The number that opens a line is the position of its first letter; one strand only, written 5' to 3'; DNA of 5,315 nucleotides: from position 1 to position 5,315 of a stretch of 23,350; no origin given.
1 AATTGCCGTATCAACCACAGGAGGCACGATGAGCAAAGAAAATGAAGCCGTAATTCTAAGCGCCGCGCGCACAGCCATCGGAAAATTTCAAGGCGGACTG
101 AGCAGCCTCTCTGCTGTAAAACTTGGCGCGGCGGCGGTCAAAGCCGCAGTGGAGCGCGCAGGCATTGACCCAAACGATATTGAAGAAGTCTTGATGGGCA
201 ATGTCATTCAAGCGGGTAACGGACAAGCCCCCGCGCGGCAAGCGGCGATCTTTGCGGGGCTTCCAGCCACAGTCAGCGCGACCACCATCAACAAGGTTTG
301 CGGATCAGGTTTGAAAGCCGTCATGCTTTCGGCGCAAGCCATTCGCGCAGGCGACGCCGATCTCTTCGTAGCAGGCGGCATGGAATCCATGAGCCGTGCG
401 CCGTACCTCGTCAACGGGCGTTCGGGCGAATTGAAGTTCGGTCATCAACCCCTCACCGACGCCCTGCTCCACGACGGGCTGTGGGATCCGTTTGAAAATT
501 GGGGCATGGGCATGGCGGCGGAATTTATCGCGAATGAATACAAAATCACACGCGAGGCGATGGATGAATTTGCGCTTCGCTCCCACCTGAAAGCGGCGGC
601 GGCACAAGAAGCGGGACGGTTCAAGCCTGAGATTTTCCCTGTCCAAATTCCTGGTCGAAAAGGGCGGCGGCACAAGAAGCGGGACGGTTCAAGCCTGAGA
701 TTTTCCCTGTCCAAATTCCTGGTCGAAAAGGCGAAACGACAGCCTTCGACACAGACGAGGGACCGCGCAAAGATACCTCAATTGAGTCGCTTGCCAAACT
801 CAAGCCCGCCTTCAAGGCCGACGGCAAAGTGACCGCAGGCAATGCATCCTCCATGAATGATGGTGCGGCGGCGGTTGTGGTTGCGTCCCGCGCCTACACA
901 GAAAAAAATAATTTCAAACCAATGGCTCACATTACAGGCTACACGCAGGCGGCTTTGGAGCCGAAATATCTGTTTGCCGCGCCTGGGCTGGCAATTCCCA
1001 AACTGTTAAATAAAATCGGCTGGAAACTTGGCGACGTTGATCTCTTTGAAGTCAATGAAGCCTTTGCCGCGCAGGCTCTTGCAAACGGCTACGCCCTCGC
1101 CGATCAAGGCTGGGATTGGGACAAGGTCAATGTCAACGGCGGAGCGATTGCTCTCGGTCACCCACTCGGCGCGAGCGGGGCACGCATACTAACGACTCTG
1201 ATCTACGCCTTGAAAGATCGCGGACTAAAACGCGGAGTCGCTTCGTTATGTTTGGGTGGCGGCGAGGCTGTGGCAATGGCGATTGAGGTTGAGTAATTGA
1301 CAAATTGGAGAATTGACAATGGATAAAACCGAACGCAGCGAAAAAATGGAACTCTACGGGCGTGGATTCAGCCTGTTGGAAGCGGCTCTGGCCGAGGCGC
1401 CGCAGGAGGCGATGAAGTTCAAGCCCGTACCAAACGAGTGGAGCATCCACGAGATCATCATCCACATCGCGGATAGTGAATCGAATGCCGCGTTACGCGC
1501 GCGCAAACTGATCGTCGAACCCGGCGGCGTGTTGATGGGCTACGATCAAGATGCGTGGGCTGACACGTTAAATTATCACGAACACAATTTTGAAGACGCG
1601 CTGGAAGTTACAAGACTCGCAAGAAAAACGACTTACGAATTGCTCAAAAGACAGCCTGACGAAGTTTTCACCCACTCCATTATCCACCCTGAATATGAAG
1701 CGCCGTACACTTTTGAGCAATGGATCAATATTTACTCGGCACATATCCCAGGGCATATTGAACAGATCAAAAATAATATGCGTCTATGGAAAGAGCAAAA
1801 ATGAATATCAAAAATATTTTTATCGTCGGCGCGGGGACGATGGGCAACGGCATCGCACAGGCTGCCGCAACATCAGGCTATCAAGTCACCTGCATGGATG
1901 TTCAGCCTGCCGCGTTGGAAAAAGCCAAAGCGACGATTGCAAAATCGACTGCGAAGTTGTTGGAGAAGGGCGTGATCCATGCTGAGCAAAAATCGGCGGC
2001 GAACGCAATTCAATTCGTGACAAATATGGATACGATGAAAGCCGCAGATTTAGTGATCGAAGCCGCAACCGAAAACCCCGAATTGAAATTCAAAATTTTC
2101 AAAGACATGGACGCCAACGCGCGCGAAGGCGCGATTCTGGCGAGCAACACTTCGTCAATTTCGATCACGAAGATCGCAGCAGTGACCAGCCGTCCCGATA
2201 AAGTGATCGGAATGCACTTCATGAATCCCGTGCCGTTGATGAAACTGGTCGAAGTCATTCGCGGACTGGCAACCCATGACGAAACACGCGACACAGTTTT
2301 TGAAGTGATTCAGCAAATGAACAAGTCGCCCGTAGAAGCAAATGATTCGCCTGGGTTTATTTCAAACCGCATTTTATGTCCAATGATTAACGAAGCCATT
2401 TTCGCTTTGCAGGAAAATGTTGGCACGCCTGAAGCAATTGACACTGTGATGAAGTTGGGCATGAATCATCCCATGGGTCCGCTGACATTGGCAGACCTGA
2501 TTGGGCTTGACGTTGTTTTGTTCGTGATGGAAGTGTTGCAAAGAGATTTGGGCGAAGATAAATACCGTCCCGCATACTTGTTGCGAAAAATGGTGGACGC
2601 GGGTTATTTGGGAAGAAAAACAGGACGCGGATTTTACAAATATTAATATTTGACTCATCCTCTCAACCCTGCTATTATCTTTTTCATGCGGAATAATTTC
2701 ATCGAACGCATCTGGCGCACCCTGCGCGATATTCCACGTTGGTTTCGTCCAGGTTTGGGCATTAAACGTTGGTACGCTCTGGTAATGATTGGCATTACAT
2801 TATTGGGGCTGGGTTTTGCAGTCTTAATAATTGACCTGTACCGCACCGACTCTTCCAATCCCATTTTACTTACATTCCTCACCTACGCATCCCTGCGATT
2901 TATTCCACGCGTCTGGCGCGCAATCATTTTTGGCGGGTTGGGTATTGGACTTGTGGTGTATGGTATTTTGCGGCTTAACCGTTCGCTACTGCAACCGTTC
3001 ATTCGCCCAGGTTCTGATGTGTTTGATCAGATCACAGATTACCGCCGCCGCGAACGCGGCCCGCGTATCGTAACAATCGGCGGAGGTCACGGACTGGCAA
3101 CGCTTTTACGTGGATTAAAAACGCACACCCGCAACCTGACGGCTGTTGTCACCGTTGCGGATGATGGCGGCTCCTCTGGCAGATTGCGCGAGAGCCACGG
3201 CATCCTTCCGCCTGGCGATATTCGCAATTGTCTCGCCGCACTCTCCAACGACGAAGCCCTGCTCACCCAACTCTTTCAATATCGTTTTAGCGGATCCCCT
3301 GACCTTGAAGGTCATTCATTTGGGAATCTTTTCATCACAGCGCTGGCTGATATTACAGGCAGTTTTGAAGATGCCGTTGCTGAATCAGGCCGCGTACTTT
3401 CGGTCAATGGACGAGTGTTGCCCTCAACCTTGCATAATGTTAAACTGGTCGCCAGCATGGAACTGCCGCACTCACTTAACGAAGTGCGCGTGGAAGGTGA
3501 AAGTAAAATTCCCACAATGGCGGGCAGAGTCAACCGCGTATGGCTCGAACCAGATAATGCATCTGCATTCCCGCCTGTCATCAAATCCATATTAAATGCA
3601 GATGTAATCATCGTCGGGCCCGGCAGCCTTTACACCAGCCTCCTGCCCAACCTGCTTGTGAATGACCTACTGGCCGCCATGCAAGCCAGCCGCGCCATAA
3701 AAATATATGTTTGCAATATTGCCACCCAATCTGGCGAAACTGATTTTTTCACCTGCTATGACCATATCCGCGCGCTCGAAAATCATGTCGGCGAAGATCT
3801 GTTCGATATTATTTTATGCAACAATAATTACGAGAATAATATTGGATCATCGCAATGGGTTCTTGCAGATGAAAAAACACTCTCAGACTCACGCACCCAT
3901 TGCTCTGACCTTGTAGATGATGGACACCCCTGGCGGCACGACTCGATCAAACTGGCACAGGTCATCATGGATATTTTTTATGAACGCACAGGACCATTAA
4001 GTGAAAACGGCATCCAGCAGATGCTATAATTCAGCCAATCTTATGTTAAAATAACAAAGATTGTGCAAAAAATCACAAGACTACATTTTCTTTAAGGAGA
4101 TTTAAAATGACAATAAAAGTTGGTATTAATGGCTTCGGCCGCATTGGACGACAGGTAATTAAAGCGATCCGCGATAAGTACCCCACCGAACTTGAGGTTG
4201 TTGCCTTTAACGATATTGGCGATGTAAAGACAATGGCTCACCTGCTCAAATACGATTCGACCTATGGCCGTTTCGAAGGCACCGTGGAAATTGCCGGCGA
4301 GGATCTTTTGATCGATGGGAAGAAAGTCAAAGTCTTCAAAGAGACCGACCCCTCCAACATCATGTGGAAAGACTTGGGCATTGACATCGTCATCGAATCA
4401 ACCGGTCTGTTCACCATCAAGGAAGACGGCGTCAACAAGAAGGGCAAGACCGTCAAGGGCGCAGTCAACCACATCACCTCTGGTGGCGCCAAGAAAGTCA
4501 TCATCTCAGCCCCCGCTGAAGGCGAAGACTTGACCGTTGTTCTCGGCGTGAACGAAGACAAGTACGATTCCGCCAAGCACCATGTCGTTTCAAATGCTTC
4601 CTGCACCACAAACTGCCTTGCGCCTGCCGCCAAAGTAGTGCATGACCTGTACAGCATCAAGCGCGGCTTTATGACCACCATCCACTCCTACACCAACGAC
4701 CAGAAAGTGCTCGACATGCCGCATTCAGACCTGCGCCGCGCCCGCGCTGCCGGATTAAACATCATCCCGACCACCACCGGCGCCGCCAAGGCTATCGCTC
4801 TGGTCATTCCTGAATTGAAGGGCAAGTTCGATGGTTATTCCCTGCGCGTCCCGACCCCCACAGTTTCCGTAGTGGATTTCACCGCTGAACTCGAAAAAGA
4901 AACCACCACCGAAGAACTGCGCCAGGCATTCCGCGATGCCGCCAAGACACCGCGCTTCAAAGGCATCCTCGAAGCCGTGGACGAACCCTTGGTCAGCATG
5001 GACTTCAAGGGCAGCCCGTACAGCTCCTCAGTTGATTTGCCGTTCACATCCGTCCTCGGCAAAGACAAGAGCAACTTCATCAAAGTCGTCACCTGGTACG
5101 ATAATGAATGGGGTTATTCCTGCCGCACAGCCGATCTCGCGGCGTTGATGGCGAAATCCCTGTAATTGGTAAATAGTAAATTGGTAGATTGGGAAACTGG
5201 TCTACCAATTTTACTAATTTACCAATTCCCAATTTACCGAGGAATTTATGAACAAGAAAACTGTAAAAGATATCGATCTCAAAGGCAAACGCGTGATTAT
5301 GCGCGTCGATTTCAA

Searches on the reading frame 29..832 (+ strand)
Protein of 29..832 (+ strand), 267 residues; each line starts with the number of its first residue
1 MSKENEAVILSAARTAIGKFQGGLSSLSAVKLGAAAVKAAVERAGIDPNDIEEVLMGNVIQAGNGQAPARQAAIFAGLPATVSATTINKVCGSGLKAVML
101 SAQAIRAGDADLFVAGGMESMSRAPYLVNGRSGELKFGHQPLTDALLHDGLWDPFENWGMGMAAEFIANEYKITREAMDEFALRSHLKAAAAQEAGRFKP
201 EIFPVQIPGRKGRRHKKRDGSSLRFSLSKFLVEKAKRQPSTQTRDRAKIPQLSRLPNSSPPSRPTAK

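Call 75: search_protein_families(library=pfam, proteins=[window:29-832:+], max_evalue=0.00001)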
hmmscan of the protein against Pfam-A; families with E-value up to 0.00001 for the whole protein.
window:29-832:+ (267 aa): 2 families
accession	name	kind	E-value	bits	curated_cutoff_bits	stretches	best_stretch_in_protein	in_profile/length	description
PF00108.29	Thiolase_N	-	2.3e-75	253.8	26.4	1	8-216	2-211/260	Thiolase, N-terminal domain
PF00109.32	ketoacyl-synt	-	1.9e-07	31.4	20.8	0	84-122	167-205/252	Beta-ketoacyl synthase, N-terminal domain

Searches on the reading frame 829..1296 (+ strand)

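Call 75: search_protein_families(library=pfam, proteins=[window:829-1296:+], max_evalue=0.00001)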
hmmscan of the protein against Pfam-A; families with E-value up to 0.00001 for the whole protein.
window:829-1296:+ (155 aa): 1 family
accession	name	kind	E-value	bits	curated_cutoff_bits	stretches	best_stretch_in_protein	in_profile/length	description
PF02803.24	Thiolase_C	-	5.5e-46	155.6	27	1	30-153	2-122/123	Thiolase, C-terminal domain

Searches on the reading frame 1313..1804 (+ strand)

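Call 75: search_protein_families(library=pfam, proteins=[window:1313-1804:+], max_evalue=0.00001)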
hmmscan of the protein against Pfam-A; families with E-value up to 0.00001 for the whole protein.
window:1313-1804:+ (163 aa): 1 family
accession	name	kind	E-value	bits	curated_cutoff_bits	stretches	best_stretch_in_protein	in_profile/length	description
PF12867.12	DinB_2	-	2.4e-14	54.3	24.8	1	20-152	7-128/128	DinB superfamily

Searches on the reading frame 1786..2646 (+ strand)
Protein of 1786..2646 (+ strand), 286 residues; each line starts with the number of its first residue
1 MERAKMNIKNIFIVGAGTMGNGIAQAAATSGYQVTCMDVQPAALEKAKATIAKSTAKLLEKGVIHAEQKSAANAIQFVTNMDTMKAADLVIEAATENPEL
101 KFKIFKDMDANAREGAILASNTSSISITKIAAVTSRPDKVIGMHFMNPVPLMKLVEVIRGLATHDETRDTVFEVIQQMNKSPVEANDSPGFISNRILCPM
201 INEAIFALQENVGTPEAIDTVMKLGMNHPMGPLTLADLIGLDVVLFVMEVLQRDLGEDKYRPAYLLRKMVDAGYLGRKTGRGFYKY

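Call 75: search_protein_families(library=pfam, proteins=[window:1786-2646:+], max_evalue=0.00001)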
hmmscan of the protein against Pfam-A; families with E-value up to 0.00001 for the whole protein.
window:1786-2646:+ (286 aa): 3 families
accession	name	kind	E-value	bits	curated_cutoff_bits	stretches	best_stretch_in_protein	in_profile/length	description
PF02737.24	3HCDH_N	-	6.5e-61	205.8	22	1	11-187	2-179/180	3-hydroxyacyl-CoA dehydrogenase, NAD binding domain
PF00725.27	3HCDH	-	1.1e-36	125.6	22.1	1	190-286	1-97/97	3-hydroxyacyl-CoA dehydrogenase, C-terminal domain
PF03446.21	NAD_binding_2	-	7e-07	29.8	21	1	11-110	2-109/161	NAD binding domain of 6-phosphogluconate dehydrogenase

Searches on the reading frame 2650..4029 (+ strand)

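Call 75: search_protein_families(library=pfam, proteins=[window:2650-4029:+], max_evalue=0.00001)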
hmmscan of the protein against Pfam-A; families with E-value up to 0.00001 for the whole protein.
window:2650-4029:+ (459 aa): 1 family
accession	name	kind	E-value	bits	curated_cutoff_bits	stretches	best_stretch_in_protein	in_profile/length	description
PF01933.23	CofD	-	4.8e-98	328.4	30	1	140-396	1-256/290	2-phospho-L-lactate transferase CofD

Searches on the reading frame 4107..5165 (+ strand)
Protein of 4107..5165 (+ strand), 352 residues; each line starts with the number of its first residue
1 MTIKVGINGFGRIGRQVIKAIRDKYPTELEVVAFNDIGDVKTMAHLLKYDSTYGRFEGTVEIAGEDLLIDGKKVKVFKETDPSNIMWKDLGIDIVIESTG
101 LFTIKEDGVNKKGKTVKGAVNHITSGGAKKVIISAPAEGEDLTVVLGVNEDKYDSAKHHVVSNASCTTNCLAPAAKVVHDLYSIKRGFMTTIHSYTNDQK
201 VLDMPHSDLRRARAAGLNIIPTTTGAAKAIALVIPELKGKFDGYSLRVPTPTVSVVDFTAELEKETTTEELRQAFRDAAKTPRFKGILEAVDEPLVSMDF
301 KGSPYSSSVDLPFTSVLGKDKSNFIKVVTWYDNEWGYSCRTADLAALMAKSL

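Call 75: search_protein_families(library=pfam, proteins=[window:4107-5165:+], max_evalue=0.00001)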
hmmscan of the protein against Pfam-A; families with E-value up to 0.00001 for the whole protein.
window:4107-5165:+ (352 aa): 2 families
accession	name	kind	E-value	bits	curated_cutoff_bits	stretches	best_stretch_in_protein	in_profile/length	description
PF02800.25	Gp_dh_C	-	1.4e-58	197.4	24.4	1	171-331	1-158/158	Glyceraldehyde 3-phosphate dehydrogenase, C-terminal domain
PF00044.30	Gp_dh_N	-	1.5e-37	128.4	31.7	1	3-103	1-99/101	Glyceraldehyde 3-phosphate dehydrogenase, NAD binding domain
